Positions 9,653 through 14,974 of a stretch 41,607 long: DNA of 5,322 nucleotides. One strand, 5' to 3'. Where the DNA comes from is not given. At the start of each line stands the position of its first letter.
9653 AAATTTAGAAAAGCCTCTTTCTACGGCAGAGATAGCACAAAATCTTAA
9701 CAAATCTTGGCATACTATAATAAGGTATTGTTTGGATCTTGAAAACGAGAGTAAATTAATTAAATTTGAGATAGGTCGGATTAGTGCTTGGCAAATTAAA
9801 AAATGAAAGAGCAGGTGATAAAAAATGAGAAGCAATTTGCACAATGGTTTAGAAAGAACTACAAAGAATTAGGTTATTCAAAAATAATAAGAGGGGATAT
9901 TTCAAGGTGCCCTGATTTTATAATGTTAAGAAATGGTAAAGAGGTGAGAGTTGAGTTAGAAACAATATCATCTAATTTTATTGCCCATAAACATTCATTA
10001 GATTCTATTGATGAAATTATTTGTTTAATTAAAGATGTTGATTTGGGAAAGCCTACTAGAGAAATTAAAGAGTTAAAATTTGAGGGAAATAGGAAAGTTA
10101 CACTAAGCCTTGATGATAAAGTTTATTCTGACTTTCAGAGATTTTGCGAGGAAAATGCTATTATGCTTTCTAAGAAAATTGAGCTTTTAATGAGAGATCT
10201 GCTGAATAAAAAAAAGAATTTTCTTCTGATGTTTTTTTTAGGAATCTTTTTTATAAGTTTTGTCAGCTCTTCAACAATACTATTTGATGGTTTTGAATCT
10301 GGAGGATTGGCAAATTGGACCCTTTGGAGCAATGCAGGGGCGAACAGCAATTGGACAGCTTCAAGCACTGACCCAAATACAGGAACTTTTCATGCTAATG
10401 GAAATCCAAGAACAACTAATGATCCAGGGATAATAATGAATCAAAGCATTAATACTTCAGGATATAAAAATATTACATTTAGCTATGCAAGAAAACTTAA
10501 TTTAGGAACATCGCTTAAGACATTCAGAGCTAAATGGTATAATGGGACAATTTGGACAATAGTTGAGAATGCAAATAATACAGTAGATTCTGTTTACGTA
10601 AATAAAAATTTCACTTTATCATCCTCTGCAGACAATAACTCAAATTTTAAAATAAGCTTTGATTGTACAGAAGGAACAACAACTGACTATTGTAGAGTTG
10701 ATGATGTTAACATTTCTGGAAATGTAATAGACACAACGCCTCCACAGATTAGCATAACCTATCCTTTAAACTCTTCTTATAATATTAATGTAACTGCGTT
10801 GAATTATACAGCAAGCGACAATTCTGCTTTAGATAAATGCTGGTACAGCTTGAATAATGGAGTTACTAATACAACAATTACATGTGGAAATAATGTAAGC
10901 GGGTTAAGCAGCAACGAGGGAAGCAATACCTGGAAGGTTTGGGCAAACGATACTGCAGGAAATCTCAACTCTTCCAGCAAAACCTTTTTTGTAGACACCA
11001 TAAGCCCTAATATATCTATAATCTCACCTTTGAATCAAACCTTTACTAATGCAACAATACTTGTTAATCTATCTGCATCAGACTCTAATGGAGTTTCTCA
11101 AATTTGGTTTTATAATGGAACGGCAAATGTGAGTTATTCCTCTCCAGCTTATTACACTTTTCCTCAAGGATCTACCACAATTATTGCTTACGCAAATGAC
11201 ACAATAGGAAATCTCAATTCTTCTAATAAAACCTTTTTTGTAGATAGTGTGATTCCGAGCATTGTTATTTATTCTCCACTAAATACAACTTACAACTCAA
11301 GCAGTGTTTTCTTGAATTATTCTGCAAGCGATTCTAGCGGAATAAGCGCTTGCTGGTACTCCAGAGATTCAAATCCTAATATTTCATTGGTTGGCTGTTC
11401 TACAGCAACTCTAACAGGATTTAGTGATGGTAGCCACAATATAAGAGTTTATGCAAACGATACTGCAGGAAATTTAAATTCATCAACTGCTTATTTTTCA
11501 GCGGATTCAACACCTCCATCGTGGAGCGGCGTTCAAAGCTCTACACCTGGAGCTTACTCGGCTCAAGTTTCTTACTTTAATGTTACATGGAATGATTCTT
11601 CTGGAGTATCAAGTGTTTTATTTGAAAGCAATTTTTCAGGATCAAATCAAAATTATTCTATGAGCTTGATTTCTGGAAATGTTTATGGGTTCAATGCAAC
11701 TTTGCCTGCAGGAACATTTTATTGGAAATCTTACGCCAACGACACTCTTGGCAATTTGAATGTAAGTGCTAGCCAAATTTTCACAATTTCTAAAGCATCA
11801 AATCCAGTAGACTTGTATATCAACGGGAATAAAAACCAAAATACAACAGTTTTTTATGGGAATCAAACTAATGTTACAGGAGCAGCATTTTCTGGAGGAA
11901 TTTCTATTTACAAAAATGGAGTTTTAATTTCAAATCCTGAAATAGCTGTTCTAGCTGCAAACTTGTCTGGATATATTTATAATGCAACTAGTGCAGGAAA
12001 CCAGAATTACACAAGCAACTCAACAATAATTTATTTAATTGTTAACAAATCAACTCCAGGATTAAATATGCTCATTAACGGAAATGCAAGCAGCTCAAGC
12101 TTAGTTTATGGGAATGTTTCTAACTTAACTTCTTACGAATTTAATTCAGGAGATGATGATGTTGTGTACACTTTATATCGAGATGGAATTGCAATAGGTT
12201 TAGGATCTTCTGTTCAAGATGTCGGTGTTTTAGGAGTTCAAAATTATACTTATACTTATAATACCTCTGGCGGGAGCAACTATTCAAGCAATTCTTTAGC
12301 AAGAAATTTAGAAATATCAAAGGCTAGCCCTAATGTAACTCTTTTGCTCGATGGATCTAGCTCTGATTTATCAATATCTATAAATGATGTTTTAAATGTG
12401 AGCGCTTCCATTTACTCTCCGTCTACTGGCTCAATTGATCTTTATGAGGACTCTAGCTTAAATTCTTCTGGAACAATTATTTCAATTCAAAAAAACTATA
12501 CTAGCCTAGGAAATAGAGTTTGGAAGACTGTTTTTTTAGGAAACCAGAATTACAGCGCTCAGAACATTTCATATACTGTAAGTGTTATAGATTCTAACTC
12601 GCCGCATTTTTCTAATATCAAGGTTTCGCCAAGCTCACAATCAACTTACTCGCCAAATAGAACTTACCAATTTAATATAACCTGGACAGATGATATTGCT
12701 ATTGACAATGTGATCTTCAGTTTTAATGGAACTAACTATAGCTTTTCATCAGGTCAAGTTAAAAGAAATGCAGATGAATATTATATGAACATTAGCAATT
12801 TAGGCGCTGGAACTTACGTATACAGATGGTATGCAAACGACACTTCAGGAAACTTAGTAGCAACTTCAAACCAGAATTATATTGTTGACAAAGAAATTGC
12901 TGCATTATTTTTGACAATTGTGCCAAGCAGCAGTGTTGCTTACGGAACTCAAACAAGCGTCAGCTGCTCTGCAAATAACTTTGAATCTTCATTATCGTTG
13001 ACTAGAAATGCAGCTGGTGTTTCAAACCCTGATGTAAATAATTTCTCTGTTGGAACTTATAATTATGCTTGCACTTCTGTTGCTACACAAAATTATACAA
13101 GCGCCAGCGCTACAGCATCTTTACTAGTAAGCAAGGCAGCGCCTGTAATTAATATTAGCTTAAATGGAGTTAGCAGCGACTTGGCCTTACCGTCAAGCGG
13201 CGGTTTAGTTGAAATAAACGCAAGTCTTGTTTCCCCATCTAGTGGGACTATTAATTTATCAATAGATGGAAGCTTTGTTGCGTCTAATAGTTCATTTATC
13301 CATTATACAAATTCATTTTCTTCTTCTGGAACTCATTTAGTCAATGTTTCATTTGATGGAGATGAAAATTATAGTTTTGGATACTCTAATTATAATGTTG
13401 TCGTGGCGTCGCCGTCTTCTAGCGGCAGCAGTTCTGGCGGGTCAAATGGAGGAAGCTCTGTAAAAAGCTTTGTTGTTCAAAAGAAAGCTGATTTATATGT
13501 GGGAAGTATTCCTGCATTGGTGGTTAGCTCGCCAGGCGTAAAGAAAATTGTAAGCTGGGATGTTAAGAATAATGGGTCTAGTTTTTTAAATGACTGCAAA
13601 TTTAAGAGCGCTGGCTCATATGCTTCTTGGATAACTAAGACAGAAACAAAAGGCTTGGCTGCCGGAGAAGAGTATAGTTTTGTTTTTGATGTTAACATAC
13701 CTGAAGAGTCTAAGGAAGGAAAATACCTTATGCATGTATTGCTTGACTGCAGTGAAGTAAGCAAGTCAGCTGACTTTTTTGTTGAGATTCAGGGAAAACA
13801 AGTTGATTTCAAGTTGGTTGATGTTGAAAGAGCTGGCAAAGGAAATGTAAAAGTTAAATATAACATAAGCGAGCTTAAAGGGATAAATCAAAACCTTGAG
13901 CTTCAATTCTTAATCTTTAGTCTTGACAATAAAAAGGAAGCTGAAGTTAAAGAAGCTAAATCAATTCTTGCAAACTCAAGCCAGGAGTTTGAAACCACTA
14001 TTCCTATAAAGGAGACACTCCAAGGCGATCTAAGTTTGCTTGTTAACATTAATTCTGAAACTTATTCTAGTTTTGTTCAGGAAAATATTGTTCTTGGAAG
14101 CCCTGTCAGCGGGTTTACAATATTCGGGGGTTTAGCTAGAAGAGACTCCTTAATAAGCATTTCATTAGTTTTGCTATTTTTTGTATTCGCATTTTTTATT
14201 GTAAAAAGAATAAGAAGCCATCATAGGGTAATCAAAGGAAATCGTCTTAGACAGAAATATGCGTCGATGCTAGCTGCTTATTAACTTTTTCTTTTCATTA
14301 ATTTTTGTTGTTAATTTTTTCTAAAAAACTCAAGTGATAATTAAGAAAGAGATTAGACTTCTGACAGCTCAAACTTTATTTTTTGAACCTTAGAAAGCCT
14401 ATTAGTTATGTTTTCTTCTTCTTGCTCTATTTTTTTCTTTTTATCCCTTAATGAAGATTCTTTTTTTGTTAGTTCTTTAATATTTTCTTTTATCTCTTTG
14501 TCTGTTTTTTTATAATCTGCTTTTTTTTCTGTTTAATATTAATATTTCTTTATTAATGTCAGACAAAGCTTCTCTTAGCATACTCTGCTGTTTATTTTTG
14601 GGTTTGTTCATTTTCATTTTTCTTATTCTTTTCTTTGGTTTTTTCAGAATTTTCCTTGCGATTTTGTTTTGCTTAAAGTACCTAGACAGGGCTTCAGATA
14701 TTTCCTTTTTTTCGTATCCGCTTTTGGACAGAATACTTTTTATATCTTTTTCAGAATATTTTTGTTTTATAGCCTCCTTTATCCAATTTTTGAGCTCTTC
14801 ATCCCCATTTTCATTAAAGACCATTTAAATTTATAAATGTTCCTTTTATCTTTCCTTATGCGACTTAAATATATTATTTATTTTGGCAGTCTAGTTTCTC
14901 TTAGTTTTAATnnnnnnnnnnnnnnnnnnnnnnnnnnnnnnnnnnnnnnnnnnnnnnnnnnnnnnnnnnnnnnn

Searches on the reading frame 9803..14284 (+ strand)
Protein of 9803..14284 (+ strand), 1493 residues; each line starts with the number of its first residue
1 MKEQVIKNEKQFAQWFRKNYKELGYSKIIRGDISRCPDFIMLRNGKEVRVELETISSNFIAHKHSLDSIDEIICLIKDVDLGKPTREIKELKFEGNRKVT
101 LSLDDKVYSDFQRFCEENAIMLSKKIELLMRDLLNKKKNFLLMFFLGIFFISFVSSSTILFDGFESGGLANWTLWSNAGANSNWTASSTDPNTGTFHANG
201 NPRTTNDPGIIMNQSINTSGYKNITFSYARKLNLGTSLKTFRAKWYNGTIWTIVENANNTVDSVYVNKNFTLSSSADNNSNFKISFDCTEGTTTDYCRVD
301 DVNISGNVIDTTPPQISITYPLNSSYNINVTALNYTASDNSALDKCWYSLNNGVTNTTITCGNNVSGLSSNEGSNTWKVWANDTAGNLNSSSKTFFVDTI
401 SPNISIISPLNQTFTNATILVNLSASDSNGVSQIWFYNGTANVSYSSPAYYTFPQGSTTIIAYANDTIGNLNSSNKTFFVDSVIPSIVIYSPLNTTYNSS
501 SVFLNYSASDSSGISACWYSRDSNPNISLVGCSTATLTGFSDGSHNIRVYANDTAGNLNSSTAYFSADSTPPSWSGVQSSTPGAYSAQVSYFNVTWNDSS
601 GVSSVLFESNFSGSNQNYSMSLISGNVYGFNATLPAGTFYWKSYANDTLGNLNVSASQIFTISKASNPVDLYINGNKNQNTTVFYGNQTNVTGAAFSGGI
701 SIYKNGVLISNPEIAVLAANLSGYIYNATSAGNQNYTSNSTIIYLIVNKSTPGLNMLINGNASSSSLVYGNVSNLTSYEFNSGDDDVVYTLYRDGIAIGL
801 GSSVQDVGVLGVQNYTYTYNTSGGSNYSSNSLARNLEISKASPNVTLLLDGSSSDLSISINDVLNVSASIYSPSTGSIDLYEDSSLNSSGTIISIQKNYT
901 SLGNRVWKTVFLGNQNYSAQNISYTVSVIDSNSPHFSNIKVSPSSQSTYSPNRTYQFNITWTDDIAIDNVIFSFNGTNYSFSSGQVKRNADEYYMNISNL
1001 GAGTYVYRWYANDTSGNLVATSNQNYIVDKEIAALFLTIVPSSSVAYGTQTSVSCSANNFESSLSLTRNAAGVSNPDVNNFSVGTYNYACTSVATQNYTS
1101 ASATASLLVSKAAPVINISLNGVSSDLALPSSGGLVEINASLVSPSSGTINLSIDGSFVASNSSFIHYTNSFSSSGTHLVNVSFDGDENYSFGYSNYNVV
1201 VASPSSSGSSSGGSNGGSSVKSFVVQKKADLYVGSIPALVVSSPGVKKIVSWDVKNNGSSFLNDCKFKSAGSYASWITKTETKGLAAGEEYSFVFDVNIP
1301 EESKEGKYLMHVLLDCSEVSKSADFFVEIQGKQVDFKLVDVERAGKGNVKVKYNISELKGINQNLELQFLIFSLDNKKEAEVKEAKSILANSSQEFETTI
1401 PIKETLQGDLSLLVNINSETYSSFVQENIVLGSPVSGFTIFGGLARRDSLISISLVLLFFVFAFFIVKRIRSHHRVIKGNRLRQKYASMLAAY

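Call 5: search_protein_families(library=pfam, proteins=[window:9803-14284:+], max_evalue=0.1)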
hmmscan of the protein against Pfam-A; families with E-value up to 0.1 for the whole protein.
window:9803-14284:+ (1493 aa): 3 families
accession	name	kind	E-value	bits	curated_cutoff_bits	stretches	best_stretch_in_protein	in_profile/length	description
PF17957.7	Big_7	-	4e-11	43.8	24.1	3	402-453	1-54/70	Bacterial Ig domain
PF19077.6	Big_13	-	1.4e-05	26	27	0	369-399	71-102/102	Bacterial Ig-like domain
PF13754.12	Big_3_4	-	0.012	16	27.3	0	994-1061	25-92/106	Domain of unknown function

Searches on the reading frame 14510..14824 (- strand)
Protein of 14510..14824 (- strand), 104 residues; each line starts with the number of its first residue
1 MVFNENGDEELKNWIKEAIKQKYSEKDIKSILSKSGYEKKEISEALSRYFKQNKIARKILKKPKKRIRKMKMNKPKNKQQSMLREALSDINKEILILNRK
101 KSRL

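Call 5: search_protein_families(library=pfam, proteins=[window:14510-14824:-], max_evalue=0.1)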
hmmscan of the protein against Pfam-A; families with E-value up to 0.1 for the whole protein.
window:14510-14824:- (104 aa): 3 families
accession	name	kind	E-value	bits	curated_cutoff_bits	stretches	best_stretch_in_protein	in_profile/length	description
PF08587.17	UBA_2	-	0.021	15.3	23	1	32-55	9-35/45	Ubiquitin associated domain (UBA)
PF04361.18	DUF494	-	0.072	13.3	22.6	1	20-52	16-47/153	Protein of unknown function (DUF494)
PF07499.19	RuvA_C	-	0.089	13.7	24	0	36-48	14-26/47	RuvA, C-terminal domain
